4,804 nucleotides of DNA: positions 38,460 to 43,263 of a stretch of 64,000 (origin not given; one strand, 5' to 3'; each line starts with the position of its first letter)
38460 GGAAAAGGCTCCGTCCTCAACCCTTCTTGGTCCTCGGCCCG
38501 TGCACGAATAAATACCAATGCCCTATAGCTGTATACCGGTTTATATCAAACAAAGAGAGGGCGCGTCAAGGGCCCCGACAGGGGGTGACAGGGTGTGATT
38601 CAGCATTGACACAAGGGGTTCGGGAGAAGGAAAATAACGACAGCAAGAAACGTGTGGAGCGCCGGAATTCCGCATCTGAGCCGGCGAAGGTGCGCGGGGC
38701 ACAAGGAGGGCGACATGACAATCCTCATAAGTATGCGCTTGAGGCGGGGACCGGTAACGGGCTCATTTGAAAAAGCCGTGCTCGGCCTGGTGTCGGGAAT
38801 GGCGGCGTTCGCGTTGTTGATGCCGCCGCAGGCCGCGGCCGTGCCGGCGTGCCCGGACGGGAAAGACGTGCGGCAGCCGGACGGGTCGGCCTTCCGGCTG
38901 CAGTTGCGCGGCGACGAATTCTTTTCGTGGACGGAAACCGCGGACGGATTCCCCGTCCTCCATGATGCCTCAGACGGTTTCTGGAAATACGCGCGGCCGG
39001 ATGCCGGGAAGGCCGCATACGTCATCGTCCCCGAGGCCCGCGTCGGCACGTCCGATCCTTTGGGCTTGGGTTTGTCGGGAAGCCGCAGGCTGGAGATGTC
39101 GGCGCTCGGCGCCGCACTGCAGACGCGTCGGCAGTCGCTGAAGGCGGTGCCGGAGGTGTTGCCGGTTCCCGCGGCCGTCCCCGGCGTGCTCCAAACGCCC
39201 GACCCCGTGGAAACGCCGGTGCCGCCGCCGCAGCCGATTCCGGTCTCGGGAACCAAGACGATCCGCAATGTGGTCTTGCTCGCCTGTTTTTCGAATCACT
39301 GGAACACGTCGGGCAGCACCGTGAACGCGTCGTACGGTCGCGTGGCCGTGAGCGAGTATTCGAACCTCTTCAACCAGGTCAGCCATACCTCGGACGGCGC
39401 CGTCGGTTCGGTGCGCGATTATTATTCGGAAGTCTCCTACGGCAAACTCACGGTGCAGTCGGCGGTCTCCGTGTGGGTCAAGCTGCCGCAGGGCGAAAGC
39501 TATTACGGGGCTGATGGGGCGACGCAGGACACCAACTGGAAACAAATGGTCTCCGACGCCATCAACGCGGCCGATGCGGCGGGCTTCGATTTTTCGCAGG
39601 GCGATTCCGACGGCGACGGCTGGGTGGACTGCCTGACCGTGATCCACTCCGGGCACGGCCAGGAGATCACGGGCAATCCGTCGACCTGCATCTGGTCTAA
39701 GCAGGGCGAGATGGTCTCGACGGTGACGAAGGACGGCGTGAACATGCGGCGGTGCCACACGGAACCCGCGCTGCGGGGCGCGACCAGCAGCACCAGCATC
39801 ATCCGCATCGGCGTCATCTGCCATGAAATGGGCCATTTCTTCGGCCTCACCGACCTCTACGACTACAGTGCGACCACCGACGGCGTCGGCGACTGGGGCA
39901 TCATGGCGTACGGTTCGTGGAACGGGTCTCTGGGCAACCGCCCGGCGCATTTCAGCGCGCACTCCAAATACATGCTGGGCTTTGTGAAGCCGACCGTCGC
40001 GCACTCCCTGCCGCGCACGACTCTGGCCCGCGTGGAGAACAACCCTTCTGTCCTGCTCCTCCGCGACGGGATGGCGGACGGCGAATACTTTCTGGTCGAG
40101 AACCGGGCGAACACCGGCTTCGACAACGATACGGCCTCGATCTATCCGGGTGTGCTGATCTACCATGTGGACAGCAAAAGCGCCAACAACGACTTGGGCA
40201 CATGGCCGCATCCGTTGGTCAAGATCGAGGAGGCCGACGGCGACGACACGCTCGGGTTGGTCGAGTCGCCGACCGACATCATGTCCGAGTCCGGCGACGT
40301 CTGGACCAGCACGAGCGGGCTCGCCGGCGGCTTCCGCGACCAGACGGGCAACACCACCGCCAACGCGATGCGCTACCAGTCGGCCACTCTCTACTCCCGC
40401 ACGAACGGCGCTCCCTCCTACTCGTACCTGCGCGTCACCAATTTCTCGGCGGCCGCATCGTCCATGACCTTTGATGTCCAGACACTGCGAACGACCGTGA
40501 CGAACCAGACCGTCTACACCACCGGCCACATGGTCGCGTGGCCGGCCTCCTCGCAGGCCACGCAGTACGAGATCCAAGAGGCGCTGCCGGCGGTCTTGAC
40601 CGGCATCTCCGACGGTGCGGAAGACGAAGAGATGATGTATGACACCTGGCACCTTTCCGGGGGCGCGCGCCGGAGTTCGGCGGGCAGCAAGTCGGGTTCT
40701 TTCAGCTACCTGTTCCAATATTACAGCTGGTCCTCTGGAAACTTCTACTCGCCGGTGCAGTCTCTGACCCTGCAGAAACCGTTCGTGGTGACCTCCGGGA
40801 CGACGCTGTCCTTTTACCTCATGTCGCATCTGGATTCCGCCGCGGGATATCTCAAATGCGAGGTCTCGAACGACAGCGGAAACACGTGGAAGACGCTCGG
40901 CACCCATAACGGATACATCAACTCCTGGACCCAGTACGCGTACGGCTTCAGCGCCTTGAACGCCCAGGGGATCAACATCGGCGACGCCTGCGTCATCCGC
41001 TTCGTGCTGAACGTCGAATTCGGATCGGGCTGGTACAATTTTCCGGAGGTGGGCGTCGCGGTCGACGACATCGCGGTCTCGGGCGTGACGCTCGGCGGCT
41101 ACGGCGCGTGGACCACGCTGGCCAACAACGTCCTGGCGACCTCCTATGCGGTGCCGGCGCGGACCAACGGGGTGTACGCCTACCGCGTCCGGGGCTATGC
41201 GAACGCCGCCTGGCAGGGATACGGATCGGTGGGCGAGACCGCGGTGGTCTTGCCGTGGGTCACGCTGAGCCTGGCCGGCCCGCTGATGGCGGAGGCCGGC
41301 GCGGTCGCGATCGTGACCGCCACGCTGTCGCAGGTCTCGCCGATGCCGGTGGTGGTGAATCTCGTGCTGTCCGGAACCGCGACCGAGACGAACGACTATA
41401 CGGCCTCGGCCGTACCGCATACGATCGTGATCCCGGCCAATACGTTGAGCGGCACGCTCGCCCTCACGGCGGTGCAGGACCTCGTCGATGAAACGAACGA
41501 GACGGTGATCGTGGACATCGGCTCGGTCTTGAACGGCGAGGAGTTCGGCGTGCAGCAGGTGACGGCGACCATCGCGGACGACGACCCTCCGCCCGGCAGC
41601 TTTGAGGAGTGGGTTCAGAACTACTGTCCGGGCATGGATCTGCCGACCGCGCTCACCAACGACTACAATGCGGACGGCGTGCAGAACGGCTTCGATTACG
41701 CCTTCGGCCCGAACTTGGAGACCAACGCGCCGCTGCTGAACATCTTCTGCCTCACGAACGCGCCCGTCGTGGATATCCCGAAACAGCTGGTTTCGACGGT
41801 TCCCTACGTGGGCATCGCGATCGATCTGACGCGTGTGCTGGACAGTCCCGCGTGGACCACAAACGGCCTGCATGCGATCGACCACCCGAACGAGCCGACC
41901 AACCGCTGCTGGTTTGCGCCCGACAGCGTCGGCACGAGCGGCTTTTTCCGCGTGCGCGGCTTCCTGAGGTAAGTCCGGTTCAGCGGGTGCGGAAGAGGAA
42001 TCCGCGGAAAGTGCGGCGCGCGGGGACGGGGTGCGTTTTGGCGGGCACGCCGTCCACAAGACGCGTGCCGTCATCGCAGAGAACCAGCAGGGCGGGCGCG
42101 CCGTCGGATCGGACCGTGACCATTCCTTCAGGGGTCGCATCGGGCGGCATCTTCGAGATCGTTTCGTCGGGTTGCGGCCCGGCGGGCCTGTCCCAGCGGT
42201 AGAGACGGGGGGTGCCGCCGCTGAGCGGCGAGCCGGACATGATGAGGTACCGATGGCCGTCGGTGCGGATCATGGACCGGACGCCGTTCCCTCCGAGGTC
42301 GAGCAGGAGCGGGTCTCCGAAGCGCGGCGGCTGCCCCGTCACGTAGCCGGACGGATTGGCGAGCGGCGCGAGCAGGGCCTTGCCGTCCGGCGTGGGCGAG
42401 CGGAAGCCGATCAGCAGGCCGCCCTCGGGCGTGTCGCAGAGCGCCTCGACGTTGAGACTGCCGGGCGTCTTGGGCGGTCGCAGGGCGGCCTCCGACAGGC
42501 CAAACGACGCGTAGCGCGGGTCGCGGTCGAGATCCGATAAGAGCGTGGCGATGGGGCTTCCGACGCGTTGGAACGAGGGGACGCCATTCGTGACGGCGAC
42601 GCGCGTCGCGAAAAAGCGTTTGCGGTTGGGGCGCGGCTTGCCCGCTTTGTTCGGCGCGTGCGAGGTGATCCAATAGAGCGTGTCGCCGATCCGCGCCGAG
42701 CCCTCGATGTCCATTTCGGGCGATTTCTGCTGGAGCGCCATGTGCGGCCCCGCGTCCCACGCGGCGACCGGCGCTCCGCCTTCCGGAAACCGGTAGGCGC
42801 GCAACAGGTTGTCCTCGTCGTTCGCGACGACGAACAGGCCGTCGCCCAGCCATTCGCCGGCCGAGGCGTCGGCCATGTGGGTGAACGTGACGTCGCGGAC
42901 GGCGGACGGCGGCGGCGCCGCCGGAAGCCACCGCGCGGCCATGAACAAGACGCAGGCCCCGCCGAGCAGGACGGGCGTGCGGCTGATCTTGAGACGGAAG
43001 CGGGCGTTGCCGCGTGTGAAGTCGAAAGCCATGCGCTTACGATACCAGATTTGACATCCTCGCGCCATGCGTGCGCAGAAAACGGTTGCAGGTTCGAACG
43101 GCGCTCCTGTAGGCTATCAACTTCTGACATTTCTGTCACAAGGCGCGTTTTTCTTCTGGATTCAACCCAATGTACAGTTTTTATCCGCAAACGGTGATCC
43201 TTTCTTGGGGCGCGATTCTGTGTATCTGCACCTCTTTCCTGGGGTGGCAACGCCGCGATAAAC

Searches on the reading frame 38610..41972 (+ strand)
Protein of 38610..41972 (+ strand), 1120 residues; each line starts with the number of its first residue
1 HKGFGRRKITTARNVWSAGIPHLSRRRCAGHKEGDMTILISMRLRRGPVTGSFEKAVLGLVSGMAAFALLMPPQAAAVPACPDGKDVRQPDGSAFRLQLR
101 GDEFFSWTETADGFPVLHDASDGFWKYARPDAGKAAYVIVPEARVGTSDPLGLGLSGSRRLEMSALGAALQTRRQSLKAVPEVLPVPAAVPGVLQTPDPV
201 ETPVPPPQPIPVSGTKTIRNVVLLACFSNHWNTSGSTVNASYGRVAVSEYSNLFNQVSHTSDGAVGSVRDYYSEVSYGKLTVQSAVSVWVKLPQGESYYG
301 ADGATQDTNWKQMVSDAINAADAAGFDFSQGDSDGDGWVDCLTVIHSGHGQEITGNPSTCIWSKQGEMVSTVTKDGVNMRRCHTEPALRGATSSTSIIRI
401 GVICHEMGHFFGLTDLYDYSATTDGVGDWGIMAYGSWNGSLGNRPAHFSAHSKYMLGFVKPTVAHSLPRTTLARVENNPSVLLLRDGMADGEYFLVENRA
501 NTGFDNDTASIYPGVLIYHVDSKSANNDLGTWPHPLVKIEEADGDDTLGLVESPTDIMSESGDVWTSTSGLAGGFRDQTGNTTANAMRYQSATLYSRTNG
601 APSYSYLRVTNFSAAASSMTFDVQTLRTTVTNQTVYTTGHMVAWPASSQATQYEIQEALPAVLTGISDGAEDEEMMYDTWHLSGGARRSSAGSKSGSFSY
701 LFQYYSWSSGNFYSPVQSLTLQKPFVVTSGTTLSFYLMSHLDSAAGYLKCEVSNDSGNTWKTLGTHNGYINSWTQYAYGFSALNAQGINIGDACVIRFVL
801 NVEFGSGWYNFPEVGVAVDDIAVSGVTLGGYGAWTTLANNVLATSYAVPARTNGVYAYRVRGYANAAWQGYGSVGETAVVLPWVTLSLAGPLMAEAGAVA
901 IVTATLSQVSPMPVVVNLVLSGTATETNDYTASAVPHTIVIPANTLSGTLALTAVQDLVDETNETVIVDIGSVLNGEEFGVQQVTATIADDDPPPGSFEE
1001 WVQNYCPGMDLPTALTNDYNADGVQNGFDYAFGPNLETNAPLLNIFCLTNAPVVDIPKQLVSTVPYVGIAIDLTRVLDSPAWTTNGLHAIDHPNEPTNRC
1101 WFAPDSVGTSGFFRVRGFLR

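Call 23: search_protein_families(library=pfam, proteins=[window:38610-41972:+], max_evalue=0.001)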
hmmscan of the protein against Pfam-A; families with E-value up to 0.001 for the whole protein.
window:38610-41972:+ (1120 aa): 1 family
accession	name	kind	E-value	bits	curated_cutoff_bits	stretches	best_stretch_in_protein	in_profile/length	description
PF05547.17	Peptidase_M6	-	2.7e-23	83.1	22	1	248-454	47-283/294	Immune inhibitor A peptidase M6, catalytic domain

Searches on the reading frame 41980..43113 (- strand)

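Call 23: search_protein_families(library=pfam, proteins=[window:41980-43113:-], max_evalue=0.001)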
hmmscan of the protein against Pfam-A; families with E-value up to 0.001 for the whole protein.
window:41980-43113:- (377 aa): 1 family
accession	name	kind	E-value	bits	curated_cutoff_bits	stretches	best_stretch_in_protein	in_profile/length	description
PF12275.14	DUF3616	-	0.00069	19.6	20.6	0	270-320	222-272/327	Protein of unknown function (DUF3616)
